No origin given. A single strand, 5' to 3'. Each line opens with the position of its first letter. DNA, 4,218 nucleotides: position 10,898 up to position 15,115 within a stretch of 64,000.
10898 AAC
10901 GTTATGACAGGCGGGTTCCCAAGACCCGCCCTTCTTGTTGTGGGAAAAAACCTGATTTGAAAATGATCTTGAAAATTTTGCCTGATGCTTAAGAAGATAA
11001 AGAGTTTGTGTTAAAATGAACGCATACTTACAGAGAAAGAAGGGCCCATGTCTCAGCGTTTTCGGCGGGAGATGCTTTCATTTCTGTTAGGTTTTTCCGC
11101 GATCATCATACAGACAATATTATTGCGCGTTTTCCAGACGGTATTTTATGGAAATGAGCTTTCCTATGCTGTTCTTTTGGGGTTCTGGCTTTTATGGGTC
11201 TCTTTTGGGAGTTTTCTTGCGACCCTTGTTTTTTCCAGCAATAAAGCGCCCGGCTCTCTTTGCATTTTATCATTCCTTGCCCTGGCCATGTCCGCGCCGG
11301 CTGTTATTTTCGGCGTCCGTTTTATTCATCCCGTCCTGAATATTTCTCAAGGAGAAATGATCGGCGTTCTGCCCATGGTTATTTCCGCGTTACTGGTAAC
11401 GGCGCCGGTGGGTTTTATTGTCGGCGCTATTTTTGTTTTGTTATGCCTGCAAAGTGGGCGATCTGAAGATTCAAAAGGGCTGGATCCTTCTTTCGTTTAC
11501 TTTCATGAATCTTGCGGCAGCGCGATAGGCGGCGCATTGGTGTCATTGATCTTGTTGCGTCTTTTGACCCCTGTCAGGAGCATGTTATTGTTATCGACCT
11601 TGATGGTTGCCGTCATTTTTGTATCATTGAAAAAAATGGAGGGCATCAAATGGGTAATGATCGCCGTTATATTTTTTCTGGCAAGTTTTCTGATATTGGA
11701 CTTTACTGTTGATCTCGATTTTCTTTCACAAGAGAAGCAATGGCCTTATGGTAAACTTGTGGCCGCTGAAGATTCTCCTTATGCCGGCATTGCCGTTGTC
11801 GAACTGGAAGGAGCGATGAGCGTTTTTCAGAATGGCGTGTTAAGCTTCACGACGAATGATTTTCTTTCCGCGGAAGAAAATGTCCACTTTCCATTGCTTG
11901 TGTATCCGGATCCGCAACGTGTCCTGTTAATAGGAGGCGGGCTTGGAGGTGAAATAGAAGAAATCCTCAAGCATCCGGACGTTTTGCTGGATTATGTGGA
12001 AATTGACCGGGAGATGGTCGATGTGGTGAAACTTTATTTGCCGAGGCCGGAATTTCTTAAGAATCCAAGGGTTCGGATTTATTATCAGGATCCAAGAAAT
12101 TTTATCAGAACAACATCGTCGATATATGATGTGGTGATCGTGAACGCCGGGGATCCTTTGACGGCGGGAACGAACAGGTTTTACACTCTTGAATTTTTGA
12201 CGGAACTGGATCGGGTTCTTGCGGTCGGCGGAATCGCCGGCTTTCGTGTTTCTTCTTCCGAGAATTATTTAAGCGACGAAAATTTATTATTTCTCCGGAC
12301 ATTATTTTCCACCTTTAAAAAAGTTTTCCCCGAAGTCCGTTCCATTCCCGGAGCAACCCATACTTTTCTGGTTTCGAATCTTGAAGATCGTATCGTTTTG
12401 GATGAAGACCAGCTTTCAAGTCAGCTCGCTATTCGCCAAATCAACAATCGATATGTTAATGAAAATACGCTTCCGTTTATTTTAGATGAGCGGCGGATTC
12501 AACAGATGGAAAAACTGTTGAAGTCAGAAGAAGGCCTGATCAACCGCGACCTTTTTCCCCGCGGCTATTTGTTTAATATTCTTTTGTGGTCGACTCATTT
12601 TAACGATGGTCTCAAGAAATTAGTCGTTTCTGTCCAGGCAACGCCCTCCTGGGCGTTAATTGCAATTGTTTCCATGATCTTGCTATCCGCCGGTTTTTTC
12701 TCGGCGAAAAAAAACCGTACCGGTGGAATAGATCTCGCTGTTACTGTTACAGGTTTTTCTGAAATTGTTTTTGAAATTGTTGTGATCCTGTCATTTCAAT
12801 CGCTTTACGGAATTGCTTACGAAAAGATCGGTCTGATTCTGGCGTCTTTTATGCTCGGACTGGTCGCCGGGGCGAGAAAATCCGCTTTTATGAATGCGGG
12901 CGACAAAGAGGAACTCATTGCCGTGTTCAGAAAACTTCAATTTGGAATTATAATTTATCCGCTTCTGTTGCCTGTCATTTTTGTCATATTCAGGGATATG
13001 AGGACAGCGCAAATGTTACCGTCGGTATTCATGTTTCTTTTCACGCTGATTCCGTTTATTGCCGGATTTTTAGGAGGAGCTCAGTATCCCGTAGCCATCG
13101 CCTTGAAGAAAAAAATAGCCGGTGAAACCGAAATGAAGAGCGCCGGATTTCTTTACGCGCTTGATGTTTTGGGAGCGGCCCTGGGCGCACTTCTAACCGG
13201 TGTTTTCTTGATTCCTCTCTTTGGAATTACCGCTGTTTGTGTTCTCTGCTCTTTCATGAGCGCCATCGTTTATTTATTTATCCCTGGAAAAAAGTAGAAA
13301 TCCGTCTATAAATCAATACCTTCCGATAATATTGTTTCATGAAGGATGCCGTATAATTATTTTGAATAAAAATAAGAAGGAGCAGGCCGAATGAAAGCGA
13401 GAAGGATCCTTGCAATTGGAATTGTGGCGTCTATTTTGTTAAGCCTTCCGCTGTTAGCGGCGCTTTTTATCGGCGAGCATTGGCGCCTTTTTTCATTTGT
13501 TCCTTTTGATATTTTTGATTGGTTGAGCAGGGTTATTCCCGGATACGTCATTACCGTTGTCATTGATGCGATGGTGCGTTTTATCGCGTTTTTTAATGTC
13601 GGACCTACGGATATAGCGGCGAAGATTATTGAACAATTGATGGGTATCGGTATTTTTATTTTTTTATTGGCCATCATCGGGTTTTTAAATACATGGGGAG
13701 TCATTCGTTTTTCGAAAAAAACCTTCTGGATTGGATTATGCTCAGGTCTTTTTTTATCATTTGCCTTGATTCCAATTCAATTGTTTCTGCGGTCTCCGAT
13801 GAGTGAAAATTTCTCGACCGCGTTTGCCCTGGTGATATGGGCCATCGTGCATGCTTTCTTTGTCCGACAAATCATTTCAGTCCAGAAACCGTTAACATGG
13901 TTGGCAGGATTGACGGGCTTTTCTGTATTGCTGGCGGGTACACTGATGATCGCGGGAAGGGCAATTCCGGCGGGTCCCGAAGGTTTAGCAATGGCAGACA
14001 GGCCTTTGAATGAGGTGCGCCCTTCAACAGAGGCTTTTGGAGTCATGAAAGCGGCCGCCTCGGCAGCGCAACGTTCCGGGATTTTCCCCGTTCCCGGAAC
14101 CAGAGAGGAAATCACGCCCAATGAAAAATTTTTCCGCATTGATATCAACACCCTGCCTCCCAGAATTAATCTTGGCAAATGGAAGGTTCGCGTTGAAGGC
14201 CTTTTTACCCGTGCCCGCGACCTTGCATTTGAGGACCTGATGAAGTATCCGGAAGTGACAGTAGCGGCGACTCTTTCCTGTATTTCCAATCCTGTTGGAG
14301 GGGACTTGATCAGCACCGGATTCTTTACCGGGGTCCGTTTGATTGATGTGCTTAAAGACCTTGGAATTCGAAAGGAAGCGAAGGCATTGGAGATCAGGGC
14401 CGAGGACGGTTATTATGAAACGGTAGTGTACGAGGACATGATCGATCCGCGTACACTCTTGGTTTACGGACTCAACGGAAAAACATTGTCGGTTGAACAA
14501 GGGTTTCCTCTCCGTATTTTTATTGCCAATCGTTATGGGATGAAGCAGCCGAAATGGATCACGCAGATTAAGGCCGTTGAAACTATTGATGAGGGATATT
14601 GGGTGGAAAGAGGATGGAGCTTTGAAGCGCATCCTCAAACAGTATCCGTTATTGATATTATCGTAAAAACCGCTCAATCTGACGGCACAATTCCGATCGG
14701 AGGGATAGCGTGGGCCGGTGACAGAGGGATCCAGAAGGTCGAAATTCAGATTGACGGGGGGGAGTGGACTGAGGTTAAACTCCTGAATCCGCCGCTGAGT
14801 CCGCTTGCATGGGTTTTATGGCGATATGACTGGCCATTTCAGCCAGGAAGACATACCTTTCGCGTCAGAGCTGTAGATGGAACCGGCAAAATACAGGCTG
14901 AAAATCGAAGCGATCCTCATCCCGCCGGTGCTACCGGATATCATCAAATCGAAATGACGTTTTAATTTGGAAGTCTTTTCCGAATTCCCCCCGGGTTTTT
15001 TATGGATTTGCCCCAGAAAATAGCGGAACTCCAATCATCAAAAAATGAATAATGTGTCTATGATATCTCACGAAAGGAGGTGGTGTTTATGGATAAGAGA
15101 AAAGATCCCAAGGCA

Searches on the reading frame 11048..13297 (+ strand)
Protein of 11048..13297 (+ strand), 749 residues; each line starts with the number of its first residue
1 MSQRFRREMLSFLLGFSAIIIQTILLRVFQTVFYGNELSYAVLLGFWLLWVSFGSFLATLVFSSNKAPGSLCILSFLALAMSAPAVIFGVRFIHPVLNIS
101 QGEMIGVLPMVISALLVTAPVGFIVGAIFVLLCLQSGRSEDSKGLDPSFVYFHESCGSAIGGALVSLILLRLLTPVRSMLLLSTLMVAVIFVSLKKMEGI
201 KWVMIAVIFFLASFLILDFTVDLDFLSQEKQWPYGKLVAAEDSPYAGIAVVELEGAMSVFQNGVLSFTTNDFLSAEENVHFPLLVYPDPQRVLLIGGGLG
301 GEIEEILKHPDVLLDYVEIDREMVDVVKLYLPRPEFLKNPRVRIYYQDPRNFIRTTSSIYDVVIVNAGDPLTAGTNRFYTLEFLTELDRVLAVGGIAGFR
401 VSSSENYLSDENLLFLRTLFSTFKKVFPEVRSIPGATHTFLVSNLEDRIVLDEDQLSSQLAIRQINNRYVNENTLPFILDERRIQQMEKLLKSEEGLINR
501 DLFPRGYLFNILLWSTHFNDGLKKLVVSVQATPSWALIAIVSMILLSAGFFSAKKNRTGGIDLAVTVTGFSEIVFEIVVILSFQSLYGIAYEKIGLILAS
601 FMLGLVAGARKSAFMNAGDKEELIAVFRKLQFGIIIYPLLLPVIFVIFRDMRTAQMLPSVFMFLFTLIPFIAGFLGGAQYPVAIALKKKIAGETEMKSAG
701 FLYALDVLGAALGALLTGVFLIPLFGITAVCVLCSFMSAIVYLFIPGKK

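Call 7: search_protein_families(library=pfam, proteins=[window:11048-13297:+], max_evalue=1)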
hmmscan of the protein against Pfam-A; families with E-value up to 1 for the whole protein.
window:11048-13297:+ (749 aa): 1 family
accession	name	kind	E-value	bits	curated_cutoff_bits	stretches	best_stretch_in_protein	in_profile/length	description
PF01564.23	Spermine_synth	-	7.9e-22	78.1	22.9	1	276-434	6-164/186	Spermine/spermidine synthase domain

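Call 79: search_protein_families(library=ncbifam, proteins=[window:11048-13297:+], max_evalue=0.00001)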
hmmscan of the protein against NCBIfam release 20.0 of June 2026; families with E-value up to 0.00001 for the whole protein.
window:11048-13297:+ (749 aa): 4 families
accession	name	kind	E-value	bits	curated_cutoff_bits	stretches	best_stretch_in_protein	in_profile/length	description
NF002956.0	PRK03612.1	equivalog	1.4e-39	135.9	472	2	12-402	27-418/522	polyamine aminopropyltransferase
NF002010.0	PRK00811.1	equivalog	1.6e-31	109.6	260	1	236-443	24-230/287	polyamine aminopropyltransferase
TIGR00417.1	speE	equivalog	1.4e-26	93.3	249.55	1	255-473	39-260/271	spermidine synthase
NF002435.0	PRK01581.1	equivalog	1.6e-16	60.4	537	1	265-397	126-264/374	polyamine aminopropyltransferase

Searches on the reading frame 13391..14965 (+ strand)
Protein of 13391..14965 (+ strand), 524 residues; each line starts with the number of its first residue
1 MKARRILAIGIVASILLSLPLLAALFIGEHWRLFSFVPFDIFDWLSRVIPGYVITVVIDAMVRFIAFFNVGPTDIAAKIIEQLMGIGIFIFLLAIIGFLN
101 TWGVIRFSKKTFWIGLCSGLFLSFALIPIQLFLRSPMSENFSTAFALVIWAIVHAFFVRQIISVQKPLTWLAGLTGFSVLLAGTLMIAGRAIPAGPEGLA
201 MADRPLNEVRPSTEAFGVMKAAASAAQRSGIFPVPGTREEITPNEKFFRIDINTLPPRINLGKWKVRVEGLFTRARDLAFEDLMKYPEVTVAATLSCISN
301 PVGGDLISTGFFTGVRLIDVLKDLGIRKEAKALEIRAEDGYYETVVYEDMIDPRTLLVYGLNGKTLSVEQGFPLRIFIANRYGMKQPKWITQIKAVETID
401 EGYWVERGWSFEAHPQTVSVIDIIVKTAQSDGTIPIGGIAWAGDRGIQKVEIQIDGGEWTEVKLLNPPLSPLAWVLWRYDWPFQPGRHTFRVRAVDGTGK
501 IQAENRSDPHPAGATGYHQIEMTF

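Call 7: search_protein_families(library=pfam, proteins=[window:13391-14965:+], max_evalue=1)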
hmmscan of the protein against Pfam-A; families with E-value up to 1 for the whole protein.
window:13391-14965:+ (524 aa): 2 families
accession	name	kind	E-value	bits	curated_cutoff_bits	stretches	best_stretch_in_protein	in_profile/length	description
PF00174.25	Oxidored_molyb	-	8.9e-33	113.7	24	1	257-404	5-169/169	Oxidoreductase molybdopterin binding domain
PF03404.22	Mo-co_dimer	-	3.9e-05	24.1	22.7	1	424-504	21-116/138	Mo-co oxidoreductase dimerisation domain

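Call 79: search_protein_families(library=ncbifam, proteins=[window:13391-14965:+], max_evalue=0.00001)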
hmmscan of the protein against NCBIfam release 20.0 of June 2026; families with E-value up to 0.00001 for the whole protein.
window:13391-14965:+ (524 aa): 4 families
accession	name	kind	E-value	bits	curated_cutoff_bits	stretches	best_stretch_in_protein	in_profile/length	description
TIGR04555.1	sulfite_DH_soxC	equivalog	1.5e-31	109.8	420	1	229-507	75-378/408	sulfite dehydrogenase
NF052245.1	SorA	equivalog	5.5e-25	87.9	600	2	240-410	69-260/396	SorA family sulfite dehydrogenase catalytic subunit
NF052247.1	SorT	equivalog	1.9e-20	73.1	570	1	240-509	63-369/387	SorT family sulfite dehydrogenase catalytic subunit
NF003767.0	PRK05363.1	equivalog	6.8e-11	42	207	1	340-405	190-255/320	protein-methionine-sulfoxide reductase catalytic subunit MsrP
